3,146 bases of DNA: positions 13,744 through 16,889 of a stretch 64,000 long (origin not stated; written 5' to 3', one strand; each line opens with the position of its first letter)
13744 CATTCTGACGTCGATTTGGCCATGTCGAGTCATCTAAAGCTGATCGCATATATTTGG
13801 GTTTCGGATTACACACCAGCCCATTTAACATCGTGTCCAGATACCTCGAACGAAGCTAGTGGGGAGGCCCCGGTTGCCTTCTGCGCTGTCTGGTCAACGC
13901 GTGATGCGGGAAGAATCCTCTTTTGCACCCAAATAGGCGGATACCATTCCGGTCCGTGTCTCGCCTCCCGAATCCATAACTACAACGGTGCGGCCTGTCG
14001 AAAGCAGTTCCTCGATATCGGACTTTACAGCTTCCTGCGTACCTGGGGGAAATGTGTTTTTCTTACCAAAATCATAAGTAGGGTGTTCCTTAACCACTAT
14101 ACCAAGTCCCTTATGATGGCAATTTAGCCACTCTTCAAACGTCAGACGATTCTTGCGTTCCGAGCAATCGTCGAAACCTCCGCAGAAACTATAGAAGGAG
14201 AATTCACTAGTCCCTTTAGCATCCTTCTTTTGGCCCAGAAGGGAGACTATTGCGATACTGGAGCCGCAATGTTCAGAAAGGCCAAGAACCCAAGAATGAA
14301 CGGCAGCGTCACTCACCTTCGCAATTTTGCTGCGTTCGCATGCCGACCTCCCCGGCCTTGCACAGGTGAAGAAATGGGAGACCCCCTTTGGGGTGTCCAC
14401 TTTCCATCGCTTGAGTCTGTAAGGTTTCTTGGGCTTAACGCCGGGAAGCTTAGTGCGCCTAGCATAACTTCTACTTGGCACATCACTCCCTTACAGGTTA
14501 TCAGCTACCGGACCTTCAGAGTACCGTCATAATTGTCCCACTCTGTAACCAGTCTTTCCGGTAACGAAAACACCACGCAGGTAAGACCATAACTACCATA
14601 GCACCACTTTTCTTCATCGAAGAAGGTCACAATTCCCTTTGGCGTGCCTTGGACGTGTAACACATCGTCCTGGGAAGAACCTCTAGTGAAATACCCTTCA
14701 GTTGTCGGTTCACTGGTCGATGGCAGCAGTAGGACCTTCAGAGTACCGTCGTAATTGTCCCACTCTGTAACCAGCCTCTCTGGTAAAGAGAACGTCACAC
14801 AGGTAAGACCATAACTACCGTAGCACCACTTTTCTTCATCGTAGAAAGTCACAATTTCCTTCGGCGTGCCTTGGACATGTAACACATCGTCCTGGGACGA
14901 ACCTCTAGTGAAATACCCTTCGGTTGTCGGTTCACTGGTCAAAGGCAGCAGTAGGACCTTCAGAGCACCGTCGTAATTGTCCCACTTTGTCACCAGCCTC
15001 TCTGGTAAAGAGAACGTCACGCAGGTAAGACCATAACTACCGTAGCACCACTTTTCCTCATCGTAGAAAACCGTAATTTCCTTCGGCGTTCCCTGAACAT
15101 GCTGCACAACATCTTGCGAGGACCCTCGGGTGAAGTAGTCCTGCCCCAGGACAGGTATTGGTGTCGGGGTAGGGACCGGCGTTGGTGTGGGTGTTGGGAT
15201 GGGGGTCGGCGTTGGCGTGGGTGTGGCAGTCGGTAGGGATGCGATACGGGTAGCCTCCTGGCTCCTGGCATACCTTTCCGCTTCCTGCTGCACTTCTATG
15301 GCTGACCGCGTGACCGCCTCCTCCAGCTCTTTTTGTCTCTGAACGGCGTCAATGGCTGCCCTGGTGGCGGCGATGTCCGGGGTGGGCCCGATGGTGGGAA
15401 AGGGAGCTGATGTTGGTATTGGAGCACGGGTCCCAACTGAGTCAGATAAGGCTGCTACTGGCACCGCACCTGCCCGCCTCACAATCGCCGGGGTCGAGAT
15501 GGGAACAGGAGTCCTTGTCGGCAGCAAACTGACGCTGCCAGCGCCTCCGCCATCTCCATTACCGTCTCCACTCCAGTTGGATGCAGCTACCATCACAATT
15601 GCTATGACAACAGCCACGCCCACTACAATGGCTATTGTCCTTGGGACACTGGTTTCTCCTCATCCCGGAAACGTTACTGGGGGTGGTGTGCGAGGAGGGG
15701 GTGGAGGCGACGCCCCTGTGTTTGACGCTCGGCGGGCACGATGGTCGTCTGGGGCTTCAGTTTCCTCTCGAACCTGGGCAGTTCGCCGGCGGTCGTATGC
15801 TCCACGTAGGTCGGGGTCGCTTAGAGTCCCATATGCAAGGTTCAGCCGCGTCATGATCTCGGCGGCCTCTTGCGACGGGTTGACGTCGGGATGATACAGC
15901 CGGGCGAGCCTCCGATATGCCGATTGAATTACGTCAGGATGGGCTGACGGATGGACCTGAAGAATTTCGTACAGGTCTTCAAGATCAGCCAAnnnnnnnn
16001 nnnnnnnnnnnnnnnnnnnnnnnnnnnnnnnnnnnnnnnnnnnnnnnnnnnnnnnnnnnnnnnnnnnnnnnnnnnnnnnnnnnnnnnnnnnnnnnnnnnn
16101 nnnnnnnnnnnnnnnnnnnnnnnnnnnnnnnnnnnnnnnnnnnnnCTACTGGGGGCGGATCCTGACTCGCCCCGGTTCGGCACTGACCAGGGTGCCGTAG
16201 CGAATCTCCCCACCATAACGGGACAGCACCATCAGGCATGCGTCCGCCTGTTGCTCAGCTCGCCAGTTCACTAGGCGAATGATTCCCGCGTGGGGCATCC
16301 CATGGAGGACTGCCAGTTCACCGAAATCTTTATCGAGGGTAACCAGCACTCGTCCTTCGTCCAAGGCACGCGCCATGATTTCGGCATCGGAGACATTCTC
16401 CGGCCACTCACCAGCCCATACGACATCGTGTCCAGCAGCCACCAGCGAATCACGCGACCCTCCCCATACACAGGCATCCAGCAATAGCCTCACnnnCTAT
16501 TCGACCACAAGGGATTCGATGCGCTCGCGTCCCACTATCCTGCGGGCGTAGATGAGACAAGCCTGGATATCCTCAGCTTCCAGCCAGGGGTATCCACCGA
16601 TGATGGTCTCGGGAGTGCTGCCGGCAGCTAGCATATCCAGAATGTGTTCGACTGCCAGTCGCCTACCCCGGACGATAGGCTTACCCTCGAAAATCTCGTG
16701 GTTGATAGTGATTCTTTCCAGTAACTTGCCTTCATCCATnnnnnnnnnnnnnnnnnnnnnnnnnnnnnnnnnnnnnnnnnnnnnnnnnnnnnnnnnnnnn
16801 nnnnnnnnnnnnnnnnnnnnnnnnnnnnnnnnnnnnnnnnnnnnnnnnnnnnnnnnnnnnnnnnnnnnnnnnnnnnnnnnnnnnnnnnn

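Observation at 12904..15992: AT-richer co-oriented island next to the rRNA locus: J-domain/TM/repeat protein, phosphatase-like protein and a 267-aa unknown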

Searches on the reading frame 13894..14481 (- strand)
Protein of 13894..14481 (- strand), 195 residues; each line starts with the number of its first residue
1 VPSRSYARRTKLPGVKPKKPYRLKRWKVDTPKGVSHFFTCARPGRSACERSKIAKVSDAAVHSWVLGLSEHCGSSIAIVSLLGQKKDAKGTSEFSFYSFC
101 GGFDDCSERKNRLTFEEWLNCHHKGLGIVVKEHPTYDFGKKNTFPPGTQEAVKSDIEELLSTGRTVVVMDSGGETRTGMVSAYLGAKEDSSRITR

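Call 7: search_protein_families(library=pfam, proteins=[window:13894-14481:-], max_evalue=0.1)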
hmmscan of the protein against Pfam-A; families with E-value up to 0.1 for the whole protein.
window:13894-14481:- (195 aa): 0 families

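Call 8: search_protein_families(library=ncbifam, proteins=[window:13894-14481:-], max_evalue=0.1)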
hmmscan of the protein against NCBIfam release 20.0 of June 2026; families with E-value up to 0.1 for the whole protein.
window:13894-14481:- (195 aa): 0 families

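Call 17: find_homologous_proteins(query=window:13894-14481:-, max_evalue=0.001)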
Query window:13894-14481:- (195 aa): 115 proteins with E <= 0.001 among 263 candidates.
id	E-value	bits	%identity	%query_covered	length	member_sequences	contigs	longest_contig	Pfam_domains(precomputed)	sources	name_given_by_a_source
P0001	2.7e-129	447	100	100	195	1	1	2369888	-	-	-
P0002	1.4e-77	278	77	83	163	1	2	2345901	-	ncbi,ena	-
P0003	5.3e-77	276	76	85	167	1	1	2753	-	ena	-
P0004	2.4e-71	258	62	99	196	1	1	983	-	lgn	-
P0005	2.1e-70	255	63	98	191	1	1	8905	-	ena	-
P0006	4.1e-69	250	61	93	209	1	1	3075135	-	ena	-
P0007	1.9e-67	245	61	90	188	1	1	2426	-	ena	-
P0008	1.9e-65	238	59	91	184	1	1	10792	-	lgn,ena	-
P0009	7.3e-65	237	59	91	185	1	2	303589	-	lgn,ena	-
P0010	2.9e-63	231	56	99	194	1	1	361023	-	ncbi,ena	-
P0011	9.8e-63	230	57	99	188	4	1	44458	-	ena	-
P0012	6.5e-62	227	55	99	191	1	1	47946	-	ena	-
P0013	6.8e-60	220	61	94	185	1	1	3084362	-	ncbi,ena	-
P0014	2.4e-58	215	60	91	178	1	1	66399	-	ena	-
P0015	1.2e-54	203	56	94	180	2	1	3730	-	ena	-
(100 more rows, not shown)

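Call 19: search_protein_families(library=padloc, proteins=[window:13894-14481:-], max_evalue=1)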
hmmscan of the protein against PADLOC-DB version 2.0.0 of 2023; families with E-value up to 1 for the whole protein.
window:13894-14481:- (195 aa): 0 families

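Call 20: search_protein_families(library=phrogs, proteins=[window:13894-14481:-], max_evalue=1)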
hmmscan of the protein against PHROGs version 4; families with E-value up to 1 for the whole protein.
window:13894-14481:- (195 aa): 1 family
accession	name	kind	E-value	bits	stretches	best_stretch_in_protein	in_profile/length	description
phrog_32694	-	unknown function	0.096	14.1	1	140-177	25-61/73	-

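Call 21: search_solved_structures(query=A1, max_evalue=10, show_alignments=3)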
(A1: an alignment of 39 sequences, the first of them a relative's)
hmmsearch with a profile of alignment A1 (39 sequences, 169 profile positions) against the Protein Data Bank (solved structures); distinct sequences matched with E-value up to 10: 5.
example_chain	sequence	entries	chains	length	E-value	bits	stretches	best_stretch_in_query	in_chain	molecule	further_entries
2mr6_A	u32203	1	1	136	0.28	14.2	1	115-160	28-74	De novo designed Protein OR462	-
4fle_A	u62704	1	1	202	0.34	14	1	77-117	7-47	esterase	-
9e9l_A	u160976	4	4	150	0.74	12.9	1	100-156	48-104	ShufPTP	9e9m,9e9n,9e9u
6jsh_C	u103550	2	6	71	0.79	12.8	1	89-135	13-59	Fatty acid synthase subunit alpha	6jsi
5u6z_A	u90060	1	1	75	1.6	11.8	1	3-33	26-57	DNA-(apurinic or apyrimidinic site) lyase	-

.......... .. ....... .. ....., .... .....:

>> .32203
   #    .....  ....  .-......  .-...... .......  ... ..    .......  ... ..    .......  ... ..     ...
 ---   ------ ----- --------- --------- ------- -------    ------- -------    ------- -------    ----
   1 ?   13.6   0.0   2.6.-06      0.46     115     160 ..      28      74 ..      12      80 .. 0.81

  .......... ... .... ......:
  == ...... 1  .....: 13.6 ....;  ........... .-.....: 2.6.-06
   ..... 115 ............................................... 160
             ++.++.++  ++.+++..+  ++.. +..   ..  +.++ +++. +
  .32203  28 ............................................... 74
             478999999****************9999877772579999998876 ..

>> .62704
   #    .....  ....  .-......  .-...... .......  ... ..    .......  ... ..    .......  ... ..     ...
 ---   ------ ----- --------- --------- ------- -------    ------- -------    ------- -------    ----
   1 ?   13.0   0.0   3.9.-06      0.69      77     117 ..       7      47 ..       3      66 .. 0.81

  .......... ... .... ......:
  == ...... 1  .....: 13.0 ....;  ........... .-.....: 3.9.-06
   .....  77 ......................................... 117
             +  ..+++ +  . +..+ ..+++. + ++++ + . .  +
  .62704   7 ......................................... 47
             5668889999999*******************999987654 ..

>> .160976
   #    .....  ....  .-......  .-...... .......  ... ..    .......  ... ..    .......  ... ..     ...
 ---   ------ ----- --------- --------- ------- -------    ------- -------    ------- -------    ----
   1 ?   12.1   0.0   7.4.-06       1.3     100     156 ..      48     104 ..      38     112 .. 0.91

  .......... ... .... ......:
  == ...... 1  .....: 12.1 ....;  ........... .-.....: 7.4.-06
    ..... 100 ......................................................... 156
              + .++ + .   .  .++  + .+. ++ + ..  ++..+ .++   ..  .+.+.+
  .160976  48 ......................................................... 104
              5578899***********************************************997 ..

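Call 25: find_encoding_contigs(protein=P0002, flank=10000, max_places=3)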
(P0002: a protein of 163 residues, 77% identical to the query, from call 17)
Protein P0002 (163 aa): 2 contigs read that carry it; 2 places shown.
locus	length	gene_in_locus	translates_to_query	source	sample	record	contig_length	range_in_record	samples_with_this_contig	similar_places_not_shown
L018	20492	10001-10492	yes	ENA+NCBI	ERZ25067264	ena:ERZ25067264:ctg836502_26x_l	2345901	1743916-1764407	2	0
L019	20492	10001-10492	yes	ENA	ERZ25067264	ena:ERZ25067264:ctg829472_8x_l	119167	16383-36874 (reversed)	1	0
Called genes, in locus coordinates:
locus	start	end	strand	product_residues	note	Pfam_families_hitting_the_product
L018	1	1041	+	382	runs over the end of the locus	PF22691:Thiolase_C_1, PF02803:Thiolase_C (faint)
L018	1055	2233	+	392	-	PF00108:Thiolase_N (weak), PF22691:Thiolase_C_1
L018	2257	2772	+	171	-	PF01796:OB_ChsH2_C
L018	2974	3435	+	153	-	PF12172:zf-ChsH2, PF01796:OB_ChsH2_C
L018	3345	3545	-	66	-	-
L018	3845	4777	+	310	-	PF01548:DEDD_Tnp_IS110, PF02371:Transposase_20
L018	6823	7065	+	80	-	PF04255:DUF433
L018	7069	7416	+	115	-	PF18480:DUF5615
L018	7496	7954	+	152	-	-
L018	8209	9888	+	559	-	-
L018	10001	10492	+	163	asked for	-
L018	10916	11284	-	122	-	-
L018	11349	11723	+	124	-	PF02643:DUF192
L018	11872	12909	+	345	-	PF01791:DeoC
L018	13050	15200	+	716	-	PF00596:Aldolase_II, PF00106:adh_short, PF08659:KR (weak), PF13561:adh_short_C2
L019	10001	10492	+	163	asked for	-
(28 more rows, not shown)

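Call 28: predict_structure(alignment_id=A1)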
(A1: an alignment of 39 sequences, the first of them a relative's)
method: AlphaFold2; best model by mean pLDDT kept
length: 195 residues; sequences in the alignment: 39
mean_pLDDT: 92.6   pTM: 0.88
mean pLDDT of the five models: 92.6, 91.4, 90.7, 87.5, 83.1
residues with pLDDT >= 90: 164; 70-90: 17; 50-70: 11; < 50: 3
segments of 3 or more residues with pLDDT < 50: 1-3
pLDDT, mean of each block of 10 residues (from residue 1): 52 88 98 97 97 97 97 97 91 96 92 97 96 91 94 98 98 96 98 71
secondary structure, 60 per line:
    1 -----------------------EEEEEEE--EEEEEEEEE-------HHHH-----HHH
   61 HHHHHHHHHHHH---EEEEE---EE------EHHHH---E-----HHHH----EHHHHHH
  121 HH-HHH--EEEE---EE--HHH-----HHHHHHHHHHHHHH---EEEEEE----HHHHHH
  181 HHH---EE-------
elements in order: E24-30 E33-41 H49-52 H58-72 E76-80 H93-96 H106-109 H115-122 E129-132 H148-161 E165-170 H175-183

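Call 29: find_related_loci(query=A1, collection=genome_contigs, flank=10000)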
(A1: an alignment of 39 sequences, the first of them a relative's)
Query A1 (195 aa) in genome_contigs; peptide patterns used: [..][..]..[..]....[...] (x = any residue, [..] = any of these).
52 stretches matched a pattern; 41 encode a relative of the query (tblastn E <= 1e-3); 41 distinct loci.
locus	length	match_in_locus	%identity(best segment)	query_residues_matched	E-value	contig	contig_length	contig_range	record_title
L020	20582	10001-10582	56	1-194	3e-68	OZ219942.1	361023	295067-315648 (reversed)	MAG: Dehalococcoidia bacterium isolate d5105c1e-37dd-4811-a55b-ed3c3c49e222 genome assembly, chromosome: 16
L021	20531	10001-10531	61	9-191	6e-65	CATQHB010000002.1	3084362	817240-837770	MAG: uncultured Dehalococcoidia bacterium isolate 5e02e7df-9ff6-4248-8782-bae42c8afb25 genome assembly, contig: contig_2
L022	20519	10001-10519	54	15-190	1e-57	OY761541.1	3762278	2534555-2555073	MAG: Dehalococcoidia bacterium isolate f9b9afb7-0d58-404f-89de-58ff16bbafec genome assembly, chromosome: 1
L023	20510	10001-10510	54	20-192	1e-57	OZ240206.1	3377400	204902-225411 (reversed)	MAG: Dehalococcoidia bacterium isolate 2e453fae-0281-4c22-a0b3-57af5dde5db4 genome assembly, chromosome: 1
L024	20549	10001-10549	57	5-191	1e-57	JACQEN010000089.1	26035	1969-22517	MAG: Deltaproteobacteria bacterium isolate NC_groundwater_1022_Pr1_S-0.65um_62_10 Montesol18_Sp65_coassembly_scaffold_31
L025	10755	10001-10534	53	7-192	4e-54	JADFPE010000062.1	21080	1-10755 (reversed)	MAG: Acidobacteria bacterium isolate B71T1B8 B71T1B8_NODE4135, whole genome shotgun sequence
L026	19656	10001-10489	53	19-189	2e-52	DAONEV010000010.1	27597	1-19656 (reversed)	MAG TPA_asm: Thermoanaerobaculaceae bacterium isolate AMR_MDS_3860 NODE_1731_length_27597_cov_5.417653, whole genome sho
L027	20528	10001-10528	52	11-194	3e-52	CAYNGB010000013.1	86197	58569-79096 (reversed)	MAG TPA_asm: uncultured Terracidiphilus sp. isolate binchicken_co3_289 genome assembly, contig: NODE_682_length_86197_co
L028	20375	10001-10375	58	14-138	4e-50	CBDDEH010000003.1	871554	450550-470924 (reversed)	MAG: Dehalococcoidia bacterium isolate ab2729b3-5e60-47ca-9461-4bcedbe27f68 genome assembly, contig: contig_3, whole gen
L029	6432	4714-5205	50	19-190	5e-48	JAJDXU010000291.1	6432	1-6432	MAG: Dehalococcoidia bacterium isolate jk18x27bins.51 k141_1015361, whole genome shotgun sequence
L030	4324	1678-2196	48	13-190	5e-48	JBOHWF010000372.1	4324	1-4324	MAG: Candidatus Binataceae bacterium isolate TC-B3_metabat2.bin.26 k127_281184, whole genome shotgun sequence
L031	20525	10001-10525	47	6-190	2e-44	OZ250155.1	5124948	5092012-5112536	MAG: Dehalococcoidia bacterium isolate 1061aa9e-c1ab-476f-8b68-e9686b595c54 genome assembly, chromosome: 1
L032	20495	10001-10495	48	19-191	4e-44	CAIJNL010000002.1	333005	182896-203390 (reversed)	MAG: uncultured Nitrospiraceae bacterium isolate AlinenLipids_bin-2809 genome assembly, contig: bin-2809:02/48, whole ge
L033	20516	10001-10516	46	19-186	4e-44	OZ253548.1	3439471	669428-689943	MAG: Dehalococcoidia bacterium isolate 601e0476-adb4-49b6-be5a-42d8628e722d genome assembly, chromosome: 1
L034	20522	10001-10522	46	19-195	2e-43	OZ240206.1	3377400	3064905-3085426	MAG: Dehalococcoidia bacterium isolate 2e453fae-0281-4c22-a0b3-57af5dde5db4 genome assembly, chromosome: 1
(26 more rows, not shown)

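Call 34: fold_search(model_id=the predicted structure, library=pdb)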
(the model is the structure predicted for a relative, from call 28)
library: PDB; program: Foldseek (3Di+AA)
matches with E <= 10: 668; with E <= 0.001: 2
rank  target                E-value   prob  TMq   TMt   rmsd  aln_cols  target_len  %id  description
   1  1fpz_C                3.9e-04  1.00  0.47  0.51   5.4       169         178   17  CRYSTAL STRUCTURE ANALYSIS OF KINASE ASSOCIATED PHOSPHATASE (KAP) WITH A SUBSTITUTION OF THE CATALYTIC SITE CYSTEINE ( (released 2001-05-09)
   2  1fq1_A                5.3e-04  1.00  0.47  0.50   5.3       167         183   17  CRYSTAL STRUCTURE OF KINASE ASSOCIATED PHOSPHATASE (KAP) IN COMPLEX WITH PHOSPHO-CDK2 (released 2001-05-09)
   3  1fpz_A                3.8e-03  1.00  0.47  0.52   5.5       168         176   17  CRYSTAL STRUCTURE ANALYSIS OF KINASE ASSOCIATED PHOSPHATASE (KAP) WITH A SUBSTITUTION OF THE CATALYTIC SITE CYSTEINE ( (released 2001-05-09)
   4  1yn9_C                1.8e-02  0.99  0.41  0.49   6.1       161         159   14  Crystal structure of baculovirus RNA 5'-phosphatase complexed with phosphate (released 2005-02-22)
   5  5z5a_B                2.7e-02  0.99  0.36  0.47   5.5       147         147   19  Crystal structure of Tk-PTP in the active form (released 2018-07-04)
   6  7jul                  3.1e-02  0.98  0.41  0.27   5.5       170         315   16  Crystal structure of non phosphorylated PTEN (n-crPTEN-13sp-T1, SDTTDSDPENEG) (released 2021-08-11)
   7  5z5a_A                3.3e-02  0.98  0.34  0.44   5.7       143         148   20  Crystal structure of Tk-PTP in the active form (released 2018-07-04)
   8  2c46_B                3.3e-02  0.93  0.39  0.38   7.4       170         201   13  CRYSTAL STRUCTURE OF THE HUMAN RNA guanylyltransferase and 5'- phosphatase (released 2005-11-01)
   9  1yn9_B                3.9e-02  0.99  0.40  0.46   6.1       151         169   15  Crystal structure of baculovirus RNA 5'-phosphatase complexed with phosphate (released 2005-02-22)
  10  4kyq                  4.2e-02  0.96  0.41  0.39   6.7       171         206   17  Structure of a product bound plant phosphatase (released 2013-07-24)
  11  2c46_A                4.4e-02  0.87  0.38  0.37   7.4       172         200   12  CRYSTAL STRUCTURE OF THE HUMAN RNA guanylyltransferase and 5'- phosphatase (released 2005-11-01)
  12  6krx                  5.0e-02  0.72  0.39  0.28   7.6       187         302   12  Crystal Structure of AtPTP1 at 1.7 angstrom (released 2020-08-26)
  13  6g84_B                5.3e-02  0.77  0.32  0.19   8.9       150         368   10  Structure of Cdc14 bound to CBK1 PxL motif (released 2018-10-10)
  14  7mof_A                6.0e-02  0.89  0.36  0.44   6.6       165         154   16  Crystal Structure of Arabidopsis thaliana Plant and Fungi Atypical Dual Specificity Phosphatase 1(AtPFA-DSP1 ) Cys150S (released 2022-03-02)
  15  1yn9_A                6.4e-02  0.97  0.40  0.46   5.9       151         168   15  Crystal structure of baculovirus RNA 5'-phosphatase complexed with phosphate (released 2005-02-22)
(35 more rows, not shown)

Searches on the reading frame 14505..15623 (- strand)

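Call 7: search_protein_families(library=pfam, proteins=[window:14505-15623:-], max_evalue=0.1)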
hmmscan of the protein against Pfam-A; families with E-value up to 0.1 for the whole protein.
window:14505-15623:- (372 aa): 4 families
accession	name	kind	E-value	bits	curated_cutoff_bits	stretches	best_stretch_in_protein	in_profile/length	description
PF04355.18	BamE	-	7.6e-06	26.1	23.2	0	314-342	14-41/71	Outer membrane protein assembly factor BamE domain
PF20094.4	GWxTD_dom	-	2e-05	24.9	26.9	0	247-270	105-128/172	GWxTD domain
PF16963.10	PelD_GGDEF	-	0.027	14.8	27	0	223-240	67-84/125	PelD GGDEF domain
PF03296.19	Pox_polyA_pol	-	0.033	14.5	22.6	0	165-201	26-62/148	Poxvirus poly(A) polymerase nucleotidyltransferase domain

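Call 8: search_protein_families(library=ncbifam, proteins=[window:14505-15623:-], max_evalue=0.1)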
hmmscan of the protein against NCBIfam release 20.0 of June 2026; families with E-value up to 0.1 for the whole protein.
window:14505-15623:- (372 aa): 2 families
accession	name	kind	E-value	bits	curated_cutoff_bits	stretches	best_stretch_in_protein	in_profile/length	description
NF037973.1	metallo_SslE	exception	0.00017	19.1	3000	1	131-174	62-104/1519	lipoprotein metalloprotease SslE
NF007285.1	PRK09752.1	equivalog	0.00097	16.9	1459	1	111-159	905-954/1250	AIDA-I family autotransporter adhesin YfaL/EhaC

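Call 19: search_protein_families(library=padloc, proteins=[window:14505-15623:-], max_evalue=1)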
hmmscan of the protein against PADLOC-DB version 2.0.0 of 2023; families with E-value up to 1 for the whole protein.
window:14505-15623:- (372 aa): 0 families

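Call 20: search_protein_families(library=phrogs, proteins=[window:14505-15623:-], max_evalue=1)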
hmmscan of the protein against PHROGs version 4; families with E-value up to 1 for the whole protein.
window:14505-15623:- (372 aa): 11 families
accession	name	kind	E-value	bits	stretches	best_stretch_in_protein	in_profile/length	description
phrog_38031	-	unknown function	0.0075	16.2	1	132-157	137-162/460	-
phrog_18614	-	unknown function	0.011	16.7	0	167-216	43-97/129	-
phrog_1015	-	tail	0.011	15.4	0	286-340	215-263/795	tail protein with lysin activity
phrog_27681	-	unknown function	0.014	16.8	0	256-275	22-41/68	-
phrog_7447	-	unknown function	0.018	15.9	0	280-292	5-17/44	-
phrog_17934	-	unknown function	0.023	16.1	0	170-197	78-103/109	-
phrog_19232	-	unknown function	0.029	15.6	0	331-366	32-68/114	-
phrog_71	-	connector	0.083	13.7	1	67-131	18-80/158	head-tail adaptor Ad1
phrog_7056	-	unknown function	0.09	14.1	0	181-194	14-27/60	-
phrog_19341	-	unknown function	0.16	13.2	0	190-203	29-42/74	-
phrog_21473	-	unknown function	0.39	9.7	1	131-157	605-631/947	-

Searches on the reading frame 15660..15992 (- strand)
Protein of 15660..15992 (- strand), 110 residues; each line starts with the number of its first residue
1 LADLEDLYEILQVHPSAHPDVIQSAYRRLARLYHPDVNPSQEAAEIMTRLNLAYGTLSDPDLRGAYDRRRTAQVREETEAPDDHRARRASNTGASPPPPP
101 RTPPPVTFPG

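Call 7: search_protein_families(library=pfam, proteins=[window:15660-15992:-], max_evalue=0.1)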
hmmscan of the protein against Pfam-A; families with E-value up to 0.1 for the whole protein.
window:15660-15992:- (110 aa): 1 family
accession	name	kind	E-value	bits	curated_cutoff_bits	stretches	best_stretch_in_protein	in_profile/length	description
PF00226.36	DnaJ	-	7.8e-19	68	27.8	1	6-67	1-63/63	DnaJ domain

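Call 8: search_protein_families(library=ncbifam, proteins=[window:15660-15992:-], max_evalue=0.1)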
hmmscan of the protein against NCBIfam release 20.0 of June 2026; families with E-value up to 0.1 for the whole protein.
window:15660-15992:- (110 aa): 15 families
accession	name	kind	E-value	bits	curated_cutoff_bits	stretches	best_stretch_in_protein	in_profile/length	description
NF037946.1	terminal_TopJ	equivalog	1.6e-17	63.3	300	1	4-68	4-68/810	terminal organelle assembly protein TopJ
TIGR02349.1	DnaJ_bact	equivalog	2.6e-17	63.3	377.2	1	6-80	1-76/354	molecular chaperone DnaJ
NF010892.0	PRK14299.1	equivalog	2.7e-16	59.7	392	1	5-87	4-86/291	chaperone protein DnaJ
NF010885.0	PRK14292.1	equivalog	5e-16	58.6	585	1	6-73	3-70/371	chaperone protein DnaJ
NF008035.0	PRK10767.1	subfamily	3.3e-14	52.7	338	1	5-77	4-77/374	molecular chaperone DnaJ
NF010871.0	PRK14278.1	equivalog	4.9e-14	52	502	1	5-67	3-65/378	molecular chaperone DnaJ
TIGR03835.1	termin_org_DnaJ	equivalog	5.3e-14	51.6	512.25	1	6-69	3-66/871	terminal organelle assembly protein TopJ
NF007618.0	PRK10266.1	equivalog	1.1e-12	48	403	1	3-71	2-70/306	curved DNA-binding protein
NF010874.0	PRK14281.1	equivalog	1.4e-12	47.5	619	1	6-75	4-74/397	chaperone protein DnaJ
NF010894.0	PRK14301.1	equivalog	2.4e-11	43.3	548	1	5-76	4-76/373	chaperone protein DnaJ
NF010872.0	PRK14279.1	equivalog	1.8e-09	37.2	556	1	6-71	10-76/394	molecular chaperone DnaJ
NF050028.1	CldAdptActJ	equivalog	1.6e-08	34.9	150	1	7-67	4-70/93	cold adaptation protein ActJcold adaptation protein ActJ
TIGR00714.1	hscB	equivalog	5.5e-05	23.3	46.75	1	21-66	7-56/156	Fe-S protein assembly co-chaperone HscB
NF006948.0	PRK09430.1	equivalog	0.00011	21.9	162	1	3-38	198-233/267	co-chaperone DjlA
NF006502.0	PRK08937.3-2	equivalog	0.061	12.8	259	1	4-41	202-239/275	adenylosuccinate lyase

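Call 19: search_protein_families(library=padloc, proteins=[window:15660-15992:-], max_evalue=1)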
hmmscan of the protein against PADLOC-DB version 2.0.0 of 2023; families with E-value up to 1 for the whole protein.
window:15660-15992:- (110 aa): 0 families

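Call 20: search_protein_families(library=phrogs, proteins=[window:15660-15992:-], max_evalue=1)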
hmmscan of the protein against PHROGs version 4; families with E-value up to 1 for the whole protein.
window:15660-15992:- (110 aa): 7 families
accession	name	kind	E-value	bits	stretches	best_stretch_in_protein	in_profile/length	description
phrog_14336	-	unknown function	4.8e-16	60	1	4-74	3-73/363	-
phrog_11153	-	unknown function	8.3e-11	43.1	1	7-75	7-75/337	-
phrog_2778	-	unknown function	1e-07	33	1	2-70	32-99/239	-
phrog_9210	-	unknown function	5.3e-06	27.2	1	7-54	151-196/204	-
phrog_31004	-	unknown function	0.02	16.2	1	8-58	4-55/156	-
phrog_15863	-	unknown function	0.17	12.2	1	22-57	159-193/312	-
phrog_27750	-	unknown function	0.33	12.2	1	28-64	35-71/81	-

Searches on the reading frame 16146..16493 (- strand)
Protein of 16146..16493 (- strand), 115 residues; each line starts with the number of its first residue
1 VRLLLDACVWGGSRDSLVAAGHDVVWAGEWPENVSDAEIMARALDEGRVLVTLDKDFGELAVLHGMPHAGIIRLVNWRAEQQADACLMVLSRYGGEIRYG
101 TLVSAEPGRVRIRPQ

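Call 7: search_protein_families(library=pfam, proteins=[window:16146-16493:-], max_evalue=0.1)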
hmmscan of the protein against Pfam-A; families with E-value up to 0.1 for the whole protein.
window:16146-16493:- (115 aa): 3 families
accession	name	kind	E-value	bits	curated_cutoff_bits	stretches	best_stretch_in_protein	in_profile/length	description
PF18480.7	DUF5615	-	5.6e-17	62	23.8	1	1-91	1-93/110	Domain of unknown function (DUF5615)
PF18478.7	PIN_10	-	0.0066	16.9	26.2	1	1-58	1-63/84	PIN like domain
PF01927.22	Mut7-C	-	0.0076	16.8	23.3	1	16-64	15-59/146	Mut7-C RNAse domain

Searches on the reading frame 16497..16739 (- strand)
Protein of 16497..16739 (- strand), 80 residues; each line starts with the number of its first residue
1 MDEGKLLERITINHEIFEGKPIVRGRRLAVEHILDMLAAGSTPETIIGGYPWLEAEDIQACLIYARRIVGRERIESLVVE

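Call 7: search_protein_families(library=pfam, proteins=[window:16497-16739:-], max_evalue=0.1)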
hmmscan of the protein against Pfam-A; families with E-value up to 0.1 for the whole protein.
window:16497-16739:- (80 aa): 1 family
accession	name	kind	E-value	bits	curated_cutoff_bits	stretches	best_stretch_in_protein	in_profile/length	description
PF04255.20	DUF433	-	8.8e-21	73.9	23.6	1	10-65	1-56/56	Protein of unknown function (DUF433)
